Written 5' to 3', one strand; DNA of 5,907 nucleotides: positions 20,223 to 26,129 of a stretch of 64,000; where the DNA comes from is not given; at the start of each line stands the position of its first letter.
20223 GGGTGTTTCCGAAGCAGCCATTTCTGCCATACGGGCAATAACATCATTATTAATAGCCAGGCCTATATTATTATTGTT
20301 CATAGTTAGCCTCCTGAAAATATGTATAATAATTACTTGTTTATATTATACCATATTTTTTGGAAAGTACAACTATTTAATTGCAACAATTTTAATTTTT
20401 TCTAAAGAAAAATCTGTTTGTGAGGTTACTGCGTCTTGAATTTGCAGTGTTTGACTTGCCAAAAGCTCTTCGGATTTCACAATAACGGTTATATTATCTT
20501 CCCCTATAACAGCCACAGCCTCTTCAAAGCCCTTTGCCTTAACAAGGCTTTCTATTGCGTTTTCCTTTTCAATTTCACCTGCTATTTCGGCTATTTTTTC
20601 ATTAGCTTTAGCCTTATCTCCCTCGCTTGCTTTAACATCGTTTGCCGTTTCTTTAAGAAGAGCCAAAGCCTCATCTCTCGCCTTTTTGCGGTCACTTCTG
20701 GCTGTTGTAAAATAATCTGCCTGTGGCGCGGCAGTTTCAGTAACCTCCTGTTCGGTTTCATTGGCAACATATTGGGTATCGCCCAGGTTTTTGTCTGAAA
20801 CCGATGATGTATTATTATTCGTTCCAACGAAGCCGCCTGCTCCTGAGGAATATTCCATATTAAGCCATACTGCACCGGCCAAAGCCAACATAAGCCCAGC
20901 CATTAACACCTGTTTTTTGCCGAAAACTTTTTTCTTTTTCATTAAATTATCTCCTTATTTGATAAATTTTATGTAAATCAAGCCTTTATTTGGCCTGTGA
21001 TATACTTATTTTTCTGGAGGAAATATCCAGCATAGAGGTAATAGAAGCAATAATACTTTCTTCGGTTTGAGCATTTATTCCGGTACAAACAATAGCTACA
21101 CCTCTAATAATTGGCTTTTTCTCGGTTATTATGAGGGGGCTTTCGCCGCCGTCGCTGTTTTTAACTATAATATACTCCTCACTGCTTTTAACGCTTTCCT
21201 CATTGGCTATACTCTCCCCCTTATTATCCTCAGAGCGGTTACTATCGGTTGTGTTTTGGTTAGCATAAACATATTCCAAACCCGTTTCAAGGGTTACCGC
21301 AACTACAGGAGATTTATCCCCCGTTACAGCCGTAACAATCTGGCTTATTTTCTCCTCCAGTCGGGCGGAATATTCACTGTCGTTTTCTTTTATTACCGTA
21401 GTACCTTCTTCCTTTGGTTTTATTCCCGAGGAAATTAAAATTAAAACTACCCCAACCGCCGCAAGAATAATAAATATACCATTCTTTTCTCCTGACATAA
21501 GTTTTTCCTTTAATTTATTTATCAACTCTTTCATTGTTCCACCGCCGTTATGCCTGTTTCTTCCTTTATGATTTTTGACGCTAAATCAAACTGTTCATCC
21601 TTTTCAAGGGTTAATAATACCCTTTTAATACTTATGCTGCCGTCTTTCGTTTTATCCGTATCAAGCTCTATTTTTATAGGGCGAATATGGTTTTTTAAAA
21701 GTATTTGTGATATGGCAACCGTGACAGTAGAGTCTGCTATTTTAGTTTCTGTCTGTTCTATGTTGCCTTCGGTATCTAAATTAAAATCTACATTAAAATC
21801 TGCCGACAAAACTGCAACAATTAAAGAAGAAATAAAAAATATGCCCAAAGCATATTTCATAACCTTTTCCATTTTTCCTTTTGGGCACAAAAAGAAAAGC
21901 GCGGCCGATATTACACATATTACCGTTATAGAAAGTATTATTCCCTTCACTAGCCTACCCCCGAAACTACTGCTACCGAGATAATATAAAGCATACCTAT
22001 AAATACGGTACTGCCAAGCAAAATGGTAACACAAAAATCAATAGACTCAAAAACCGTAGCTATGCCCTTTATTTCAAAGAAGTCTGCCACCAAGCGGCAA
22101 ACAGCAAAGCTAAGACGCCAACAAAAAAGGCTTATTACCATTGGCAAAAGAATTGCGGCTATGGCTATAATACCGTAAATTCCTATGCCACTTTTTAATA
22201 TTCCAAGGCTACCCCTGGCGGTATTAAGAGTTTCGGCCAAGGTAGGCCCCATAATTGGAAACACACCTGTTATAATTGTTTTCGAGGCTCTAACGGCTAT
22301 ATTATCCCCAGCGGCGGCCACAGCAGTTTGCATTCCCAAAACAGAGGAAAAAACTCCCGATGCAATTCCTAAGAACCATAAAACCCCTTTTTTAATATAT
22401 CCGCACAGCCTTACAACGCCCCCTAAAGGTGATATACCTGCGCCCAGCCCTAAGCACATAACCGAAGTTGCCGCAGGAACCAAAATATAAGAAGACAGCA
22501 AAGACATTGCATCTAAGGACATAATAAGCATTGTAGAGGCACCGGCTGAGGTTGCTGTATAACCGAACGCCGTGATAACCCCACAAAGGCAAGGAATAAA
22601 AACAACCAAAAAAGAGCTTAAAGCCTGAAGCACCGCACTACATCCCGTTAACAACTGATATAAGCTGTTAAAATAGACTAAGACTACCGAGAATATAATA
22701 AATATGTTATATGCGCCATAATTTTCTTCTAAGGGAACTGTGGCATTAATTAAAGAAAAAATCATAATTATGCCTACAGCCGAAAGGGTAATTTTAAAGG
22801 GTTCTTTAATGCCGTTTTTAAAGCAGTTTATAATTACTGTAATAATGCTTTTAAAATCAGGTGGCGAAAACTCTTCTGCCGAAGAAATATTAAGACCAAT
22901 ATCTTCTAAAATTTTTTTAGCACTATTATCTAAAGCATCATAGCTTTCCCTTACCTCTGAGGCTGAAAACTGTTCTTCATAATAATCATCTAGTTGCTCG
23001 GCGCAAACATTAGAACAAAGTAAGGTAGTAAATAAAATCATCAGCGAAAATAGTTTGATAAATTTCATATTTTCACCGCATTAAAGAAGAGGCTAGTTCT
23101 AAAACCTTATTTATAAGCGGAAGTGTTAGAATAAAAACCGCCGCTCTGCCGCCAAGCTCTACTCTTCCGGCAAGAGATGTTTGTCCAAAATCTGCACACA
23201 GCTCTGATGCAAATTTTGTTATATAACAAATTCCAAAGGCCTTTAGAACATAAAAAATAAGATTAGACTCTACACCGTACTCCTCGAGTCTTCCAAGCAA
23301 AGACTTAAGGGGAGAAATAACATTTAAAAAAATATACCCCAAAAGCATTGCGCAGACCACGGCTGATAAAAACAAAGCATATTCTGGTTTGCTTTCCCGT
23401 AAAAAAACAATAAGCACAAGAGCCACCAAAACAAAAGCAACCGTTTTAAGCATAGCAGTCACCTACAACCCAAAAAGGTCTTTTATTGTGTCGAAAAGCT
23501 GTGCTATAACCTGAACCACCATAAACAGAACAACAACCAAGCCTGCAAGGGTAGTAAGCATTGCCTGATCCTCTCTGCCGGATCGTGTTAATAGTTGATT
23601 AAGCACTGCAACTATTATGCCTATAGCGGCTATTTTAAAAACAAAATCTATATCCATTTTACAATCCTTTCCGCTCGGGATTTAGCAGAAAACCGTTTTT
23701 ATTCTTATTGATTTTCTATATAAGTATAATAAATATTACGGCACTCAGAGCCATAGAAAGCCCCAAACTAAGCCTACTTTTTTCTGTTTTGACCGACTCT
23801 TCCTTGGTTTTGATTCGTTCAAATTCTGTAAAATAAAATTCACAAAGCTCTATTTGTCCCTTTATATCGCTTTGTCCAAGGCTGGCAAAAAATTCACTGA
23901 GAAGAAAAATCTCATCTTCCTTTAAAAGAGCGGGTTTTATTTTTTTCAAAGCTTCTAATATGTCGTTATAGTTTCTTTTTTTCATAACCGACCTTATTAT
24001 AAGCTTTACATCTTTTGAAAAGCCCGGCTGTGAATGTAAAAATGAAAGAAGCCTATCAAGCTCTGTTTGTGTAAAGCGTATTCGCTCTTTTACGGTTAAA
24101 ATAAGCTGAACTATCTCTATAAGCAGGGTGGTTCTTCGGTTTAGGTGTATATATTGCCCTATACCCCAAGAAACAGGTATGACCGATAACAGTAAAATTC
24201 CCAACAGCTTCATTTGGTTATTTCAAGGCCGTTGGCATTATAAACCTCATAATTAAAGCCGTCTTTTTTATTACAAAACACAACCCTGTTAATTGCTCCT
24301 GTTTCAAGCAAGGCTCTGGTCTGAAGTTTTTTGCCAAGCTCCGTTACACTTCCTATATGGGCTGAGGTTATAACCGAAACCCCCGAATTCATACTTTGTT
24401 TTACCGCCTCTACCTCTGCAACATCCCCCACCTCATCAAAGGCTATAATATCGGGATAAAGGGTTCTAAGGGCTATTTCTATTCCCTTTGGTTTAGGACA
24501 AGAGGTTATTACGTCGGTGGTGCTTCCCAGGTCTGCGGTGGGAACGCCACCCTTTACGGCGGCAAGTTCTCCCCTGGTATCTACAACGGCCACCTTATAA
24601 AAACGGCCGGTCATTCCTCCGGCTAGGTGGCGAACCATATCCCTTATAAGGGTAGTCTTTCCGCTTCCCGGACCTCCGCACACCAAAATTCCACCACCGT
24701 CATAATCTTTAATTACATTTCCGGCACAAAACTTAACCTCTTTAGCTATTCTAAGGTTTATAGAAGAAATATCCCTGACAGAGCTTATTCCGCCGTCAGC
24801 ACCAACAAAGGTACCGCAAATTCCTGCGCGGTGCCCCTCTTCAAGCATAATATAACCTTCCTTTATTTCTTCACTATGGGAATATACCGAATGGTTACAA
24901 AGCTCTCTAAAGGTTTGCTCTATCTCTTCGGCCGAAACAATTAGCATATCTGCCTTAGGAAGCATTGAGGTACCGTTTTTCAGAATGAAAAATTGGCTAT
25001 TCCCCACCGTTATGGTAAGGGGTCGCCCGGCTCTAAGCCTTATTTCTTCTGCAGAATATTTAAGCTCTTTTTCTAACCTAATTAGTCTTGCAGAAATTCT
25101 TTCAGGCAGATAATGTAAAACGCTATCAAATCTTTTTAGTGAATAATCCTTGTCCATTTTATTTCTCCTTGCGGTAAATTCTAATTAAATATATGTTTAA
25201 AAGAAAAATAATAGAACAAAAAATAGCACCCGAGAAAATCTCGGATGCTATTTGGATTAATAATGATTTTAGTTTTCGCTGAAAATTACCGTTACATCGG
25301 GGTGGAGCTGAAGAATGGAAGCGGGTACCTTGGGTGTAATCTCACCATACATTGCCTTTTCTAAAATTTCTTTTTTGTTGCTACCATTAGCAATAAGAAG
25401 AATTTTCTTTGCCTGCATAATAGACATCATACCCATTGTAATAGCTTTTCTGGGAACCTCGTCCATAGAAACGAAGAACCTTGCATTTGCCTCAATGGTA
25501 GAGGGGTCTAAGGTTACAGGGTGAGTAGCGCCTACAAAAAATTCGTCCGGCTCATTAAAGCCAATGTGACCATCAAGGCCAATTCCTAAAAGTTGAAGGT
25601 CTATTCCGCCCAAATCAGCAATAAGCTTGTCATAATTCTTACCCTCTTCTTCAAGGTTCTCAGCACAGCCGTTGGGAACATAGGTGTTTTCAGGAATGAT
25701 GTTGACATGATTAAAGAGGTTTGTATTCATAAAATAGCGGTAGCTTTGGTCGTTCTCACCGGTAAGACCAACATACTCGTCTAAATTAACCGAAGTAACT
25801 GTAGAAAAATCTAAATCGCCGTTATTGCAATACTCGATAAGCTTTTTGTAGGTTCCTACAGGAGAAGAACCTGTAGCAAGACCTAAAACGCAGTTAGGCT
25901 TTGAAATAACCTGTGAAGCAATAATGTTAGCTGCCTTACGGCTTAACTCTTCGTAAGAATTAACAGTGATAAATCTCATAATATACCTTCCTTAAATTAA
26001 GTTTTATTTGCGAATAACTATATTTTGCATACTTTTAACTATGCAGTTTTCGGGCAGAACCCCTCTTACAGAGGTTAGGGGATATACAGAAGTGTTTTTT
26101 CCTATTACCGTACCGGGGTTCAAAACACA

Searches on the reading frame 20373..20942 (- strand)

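Call 60: search_protein_families(library=pfam, proteins=[window:20373-20942:-], max_evalue=0.0001)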
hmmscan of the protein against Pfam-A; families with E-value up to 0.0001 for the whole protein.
window:20373-20942:- (189 aa): 1 family
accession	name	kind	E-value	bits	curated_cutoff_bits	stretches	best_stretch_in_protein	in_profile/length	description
PF12685.13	SpoIIIAH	-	6.2e-38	131.1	30.6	1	9-185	1-191/191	SpoIIIAH-like protein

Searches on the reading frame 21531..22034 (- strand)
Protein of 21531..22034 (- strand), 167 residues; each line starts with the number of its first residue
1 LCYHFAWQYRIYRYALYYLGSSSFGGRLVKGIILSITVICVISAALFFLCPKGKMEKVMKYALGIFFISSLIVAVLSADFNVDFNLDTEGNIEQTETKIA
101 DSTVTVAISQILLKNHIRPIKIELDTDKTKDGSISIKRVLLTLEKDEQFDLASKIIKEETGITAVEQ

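Call 60: search_protein_families(library=pfam, proteins=[window:21531-22034:-], max_evalue=0.0001)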
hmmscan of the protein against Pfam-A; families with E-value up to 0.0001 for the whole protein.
window:21531-22034:- (167 aa): 1 family
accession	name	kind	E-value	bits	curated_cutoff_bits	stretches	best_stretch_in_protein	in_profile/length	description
PF09581.16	Spore_III_AF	-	5.9e-05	23.6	28.3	0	39-97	3-63/185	Stage III sporulation protein AF (Spore_III_AF)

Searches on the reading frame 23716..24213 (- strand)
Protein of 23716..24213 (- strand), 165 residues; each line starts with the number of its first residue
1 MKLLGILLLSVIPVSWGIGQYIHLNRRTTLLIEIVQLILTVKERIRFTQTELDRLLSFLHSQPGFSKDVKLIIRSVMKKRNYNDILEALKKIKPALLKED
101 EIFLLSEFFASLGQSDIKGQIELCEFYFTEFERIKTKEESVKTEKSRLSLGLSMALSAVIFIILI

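Call 60: search_protein_families(library=pfam, proteins=[window:23716-24213:-], max_evalue=0.0001)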
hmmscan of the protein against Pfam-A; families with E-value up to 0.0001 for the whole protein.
window:23716-24213:- (165 aa): 1 family
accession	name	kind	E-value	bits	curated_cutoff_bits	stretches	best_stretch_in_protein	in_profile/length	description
PF09548.15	Spore_III_AB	-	3.5e-15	56.9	32.5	1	2-165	1-170/170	Stage III sporulation protein AB (spore_III_AB)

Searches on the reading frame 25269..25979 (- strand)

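Call 60: search_protein_families(library=pfam, proteins=[window:25269-25979:-], max_evalue=0.0001)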
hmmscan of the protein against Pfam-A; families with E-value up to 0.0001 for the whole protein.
window:25269-25979:- (236 aa): 1 family
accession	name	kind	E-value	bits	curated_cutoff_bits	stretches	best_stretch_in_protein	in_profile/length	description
PF01182.26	Glucosamine_iso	-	1.2e-19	71.6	27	1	11-224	9-217/225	Glucosamine-6-phosphate isomerases/6-phosphogluconolactonase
